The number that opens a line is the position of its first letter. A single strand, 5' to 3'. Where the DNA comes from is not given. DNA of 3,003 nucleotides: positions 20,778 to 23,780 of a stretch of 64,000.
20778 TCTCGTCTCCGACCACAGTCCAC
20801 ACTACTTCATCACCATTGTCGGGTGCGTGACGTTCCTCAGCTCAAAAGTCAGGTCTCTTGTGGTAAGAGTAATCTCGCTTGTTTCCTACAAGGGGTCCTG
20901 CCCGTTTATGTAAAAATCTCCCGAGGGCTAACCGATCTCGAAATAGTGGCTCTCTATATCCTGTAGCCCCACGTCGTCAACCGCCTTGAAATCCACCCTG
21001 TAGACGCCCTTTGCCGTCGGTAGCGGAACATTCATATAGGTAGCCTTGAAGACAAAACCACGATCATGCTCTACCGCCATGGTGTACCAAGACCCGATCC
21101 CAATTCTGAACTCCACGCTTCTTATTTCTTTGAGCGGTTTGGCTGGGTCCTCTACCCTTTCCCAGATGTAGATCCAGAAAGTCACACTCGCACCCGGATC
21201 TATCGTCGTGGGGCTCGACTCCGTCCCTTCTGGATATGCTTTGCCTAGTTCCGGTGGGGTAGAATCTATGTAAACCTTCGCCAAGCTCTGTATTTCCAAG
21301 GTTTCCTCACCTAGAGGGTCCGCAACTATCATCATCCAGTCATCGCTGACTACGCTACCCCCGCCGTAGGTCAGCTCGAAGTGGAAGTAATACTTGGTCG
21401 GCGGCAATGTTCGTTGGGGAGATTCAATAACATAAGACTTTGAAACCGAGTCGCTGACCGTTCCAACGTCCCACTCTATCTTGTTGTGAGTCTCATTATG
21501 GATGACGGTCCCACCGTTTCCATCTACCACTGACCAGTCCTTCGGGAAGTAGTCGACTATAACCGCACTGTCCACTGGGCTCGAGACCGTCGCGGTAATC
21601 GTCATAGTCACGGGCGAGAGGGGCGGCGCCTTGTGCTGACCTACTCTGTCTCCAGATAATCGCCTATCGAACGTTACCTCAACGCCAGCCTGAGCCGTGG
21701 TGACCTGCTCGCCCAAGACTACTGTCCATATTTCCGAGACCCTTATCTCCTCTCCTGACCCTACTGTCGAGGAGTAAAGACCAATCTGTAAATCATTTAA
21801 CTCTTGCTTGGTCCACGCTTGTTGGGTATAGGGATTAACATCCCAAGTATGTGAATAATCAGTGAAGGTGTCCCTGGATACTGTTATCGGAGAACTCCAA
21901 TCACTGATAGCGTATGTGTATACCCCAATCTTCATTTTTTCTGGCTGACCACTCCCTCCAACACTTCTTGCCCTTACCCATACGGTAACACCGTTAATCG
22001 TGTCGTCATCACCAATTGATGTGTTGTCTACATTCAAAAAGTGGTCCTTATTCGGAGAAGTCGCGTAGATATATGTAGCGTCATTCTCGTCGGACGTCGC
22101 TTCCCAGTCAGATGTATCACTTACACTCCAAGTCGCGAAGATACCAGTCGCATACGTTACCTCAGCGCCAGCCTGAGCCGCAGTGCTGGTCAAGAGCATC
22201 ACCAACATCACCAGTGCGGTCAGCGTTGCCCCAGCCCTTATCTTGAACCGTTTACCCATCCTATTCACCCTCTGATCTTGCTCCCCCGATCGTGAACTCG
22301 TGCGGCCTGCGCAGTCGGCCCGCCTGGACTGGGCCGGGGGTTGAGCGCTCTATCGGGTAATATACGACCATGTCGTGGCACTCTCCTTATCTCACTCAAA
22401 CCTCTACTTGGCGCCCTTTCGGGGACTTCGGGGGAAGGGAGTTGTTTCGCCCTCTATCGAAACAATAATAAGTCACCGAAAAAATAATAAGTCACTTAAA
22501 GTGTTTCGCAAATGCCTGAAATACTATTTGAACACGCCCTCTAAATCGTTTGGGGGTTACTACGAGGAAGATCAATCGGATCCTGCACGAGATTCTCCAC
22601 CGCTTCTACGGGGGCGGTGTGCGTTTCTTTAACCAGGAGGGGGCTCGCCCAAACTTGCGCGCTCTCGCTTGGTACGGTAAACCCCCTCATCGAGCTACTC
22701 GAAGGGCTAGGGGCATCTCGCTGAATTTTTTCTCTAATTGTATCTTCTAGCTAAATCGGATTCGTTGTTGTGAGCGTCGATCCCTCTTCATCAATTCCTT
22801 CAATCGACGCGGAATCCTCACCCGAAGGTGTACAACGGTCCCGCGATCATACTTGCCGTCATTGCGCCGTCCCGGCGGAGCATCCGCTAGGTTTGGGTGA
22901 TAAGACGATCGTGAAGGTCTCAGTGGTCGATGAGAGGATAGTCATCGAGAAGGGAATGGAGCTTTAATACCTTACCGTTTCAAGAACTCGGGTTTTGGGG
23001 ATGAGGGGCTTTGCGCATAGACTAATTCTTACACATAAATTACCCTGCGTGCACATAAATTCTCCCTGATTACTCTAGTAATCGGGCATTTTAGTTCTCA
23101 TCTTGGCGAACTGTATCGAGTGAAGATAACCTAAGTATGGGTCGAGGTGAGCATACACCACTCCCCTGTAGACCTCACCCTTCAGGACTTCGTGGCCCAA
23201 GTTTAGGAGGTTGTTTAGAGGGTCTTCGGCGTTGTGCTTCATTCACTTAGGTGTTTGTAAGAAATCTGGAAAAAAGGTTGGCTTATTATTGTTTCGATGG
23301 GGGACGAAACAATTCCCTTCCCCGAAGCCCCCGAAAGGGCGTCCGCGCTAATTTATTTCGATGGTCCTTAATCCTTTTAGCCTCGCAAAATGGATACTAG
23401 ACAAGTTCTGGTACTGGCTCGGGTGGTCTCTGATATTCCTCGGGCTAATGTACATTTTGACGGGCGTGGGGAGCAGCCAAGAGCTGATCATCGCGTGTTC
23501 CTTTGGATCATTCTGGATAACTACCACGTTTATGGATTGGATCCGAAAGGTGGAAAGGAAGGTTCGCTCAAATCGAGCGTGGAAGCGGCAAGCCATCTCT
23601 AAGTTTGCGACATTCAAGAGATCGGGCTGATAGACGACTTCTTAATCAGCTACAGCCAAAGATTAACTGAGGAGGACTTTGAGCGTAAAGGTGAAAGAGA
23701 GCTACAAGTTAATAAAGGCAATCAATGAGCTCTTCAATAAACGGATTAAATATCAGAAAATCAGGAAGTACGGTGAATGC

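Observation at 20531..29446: Five copies of a ~65-nt non-coding module with a perfect 8-N8-8 palindrome scattered through the accessory island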

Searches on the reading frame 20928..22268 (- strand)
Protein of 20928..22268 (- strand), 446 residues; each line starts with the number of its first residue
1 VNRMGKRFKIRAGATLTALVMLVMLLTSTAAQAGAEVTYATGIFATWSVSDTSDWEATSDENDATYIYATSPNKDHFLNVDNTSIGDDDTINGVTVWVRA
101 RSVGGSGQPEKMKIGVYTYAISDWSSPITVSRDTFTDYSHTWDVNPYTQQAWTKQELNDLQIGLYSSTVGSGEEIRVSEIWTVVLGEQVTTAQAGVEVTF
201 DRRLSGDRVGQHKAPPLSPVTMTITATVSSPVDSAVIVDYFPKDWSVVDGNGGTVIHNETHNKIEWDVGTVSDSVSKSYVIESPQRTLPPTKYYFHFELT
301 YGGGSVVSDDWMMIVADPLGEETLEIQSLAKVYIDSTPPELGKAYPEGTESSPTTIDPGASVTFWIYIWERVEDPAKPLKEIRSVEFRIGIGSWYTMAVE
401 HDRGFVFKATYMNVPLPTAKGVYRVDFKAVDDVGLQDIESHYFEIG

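Call 9: search_protein_families(library=pfam, proteins=[window:20928-22268:-], max_evalue=0.01)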
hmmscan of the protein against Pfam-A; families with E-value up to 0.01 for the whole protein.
window:20928-22268:- (446 aa): 0 families

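Call 87: search_protein_families(library=ncbifam, proteins=[window:20928-22259:-], max_evalue=0.01)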
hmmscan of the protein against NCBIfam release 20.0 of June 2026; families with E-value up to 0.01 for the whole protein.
window:20928-22259:- (443 aa): 0 families

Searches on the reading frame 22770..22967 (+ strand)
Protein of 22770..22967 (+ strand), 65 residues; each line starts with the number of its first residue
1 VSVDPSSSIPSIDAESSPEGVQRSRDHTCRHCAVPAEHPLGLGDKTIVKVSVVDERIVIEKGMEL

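Call 71: search_protein_families(library=pfam, proteins=[window:22770-22967:+], max_evalue=0.001)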
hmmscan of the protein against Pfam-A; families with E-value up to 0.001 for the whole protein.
window:22770-22967:+ (65 aa): 0 families

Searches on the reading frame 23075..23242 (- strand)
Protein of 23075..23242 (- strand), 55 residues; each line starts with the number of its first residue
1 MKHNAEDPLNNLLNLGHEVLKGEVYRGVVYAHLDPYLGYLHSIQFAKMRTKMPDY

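Call 9: search_protein_families(library=pfam, proteins=[window:23075-23242:-], max_evalue=0.01)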
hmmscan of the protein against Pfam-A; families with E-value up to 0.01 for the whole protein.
window:23075-23242:- (55 aa): 1 family
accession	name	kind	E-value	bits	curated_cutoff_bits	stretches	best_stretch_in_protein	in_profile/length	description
PF01867.21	Cas_Cas1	-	3.9e-09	36.5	22.3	1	3-45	182-224/283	CRISPR associated protein Cas1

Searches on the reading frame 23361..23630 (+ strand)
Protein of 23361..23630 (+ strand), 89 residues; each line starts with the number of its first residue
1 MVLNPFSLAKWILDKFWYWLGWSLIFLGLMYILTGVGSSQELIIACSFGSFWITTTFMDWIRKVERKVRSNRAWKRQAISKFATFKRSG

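Call 9: search_protein_families(library=pfam, proteins=[window:23361-23630:+], max_evalue=0.01)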
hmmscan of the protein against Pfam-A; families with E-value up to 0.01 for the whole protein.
window:23361-23630:+ (89 aa): 0 families

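Call 58: search_protein_families(library=pfam, proteins=[window:23361-23630:+], max_evalue=0.01)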
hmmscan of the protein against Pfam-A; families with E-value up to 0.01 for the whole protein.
window:23361-23630:+ (89 aa): 0 families
